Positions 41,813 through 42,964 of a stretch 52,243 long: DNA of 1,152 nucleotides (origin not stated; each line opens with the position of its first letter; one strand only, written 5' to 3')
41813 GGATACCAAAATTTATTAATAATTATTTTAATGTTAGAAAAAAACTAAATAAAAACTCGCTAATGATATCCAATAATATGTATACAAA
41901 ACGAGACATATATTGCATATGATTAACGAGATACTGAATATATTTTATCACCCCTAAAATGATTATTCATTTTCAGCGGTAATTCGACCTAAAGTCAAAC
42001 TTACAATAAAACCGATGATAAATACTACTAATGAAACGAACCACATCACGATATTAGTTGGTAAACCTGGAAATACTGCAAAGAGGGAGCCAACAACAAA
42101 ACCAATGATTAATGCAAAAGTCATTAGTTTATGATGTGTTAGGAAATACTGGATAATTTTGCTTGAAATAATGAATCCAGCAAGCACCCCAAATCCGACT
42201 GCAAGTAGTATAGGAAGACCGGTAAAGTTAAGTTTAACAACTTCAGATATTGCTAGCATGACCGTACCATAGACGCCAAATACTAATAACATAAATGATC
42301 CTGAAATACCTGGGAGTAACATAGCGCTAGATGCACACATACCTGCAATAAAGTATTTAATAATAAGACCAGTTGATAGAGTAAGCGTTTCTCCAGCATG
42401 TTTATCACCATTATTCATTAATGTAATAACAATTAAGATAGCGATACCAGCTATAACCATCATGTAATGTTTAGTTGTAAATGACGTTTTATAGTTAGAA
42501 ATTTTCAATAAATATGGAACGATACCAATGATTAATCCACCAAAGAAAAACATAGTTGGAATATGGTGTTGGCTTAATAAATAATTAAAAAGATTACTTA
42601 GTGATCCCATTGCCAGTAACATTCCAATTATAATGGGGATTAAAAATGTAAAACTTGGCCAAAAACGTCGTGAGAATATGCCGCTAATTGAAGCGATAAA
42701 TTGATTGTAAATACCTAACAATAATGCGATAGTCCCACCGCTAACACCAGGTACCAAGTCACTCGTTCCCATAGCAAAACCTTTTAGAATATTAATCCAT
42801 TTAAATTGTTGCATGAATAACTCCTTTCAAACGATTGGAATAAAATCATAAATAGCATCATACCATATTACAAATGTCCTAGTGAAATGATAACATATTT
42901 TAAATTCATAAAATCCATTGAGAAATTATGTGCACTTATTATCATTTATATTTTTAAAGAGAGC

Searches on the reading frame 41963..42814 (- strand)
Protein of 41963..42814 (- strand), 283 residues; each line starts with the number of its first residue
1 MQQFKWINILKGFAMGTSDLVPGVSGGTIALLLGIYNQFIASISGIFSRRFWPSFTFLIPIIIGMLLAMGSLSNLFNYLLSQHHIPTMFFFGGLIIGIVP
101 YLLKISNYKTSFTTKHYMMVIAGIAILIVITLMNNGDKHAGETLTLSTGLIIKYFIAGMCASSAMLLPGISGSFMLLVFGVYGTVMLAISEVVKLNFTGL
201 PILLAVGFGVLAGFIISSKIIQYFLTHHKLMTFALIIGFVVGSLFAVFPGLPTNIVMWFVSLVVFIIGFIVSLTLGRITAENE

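Call 53: search_protein_families(library=pfam, proteins=[window:41963-42814:-], max_evalue=0.00001)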
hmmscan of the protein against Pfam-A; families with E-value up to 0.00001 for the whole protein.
window:41963-42814:- (283 aa): 1 family
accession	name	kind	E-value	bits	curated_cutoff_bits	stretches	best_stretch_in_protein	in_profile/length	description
PF04018.18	VCA0040-like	-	1.1e-47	163.2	26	1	15-250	1-231/246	Undecaprenyl phosphate translocase-like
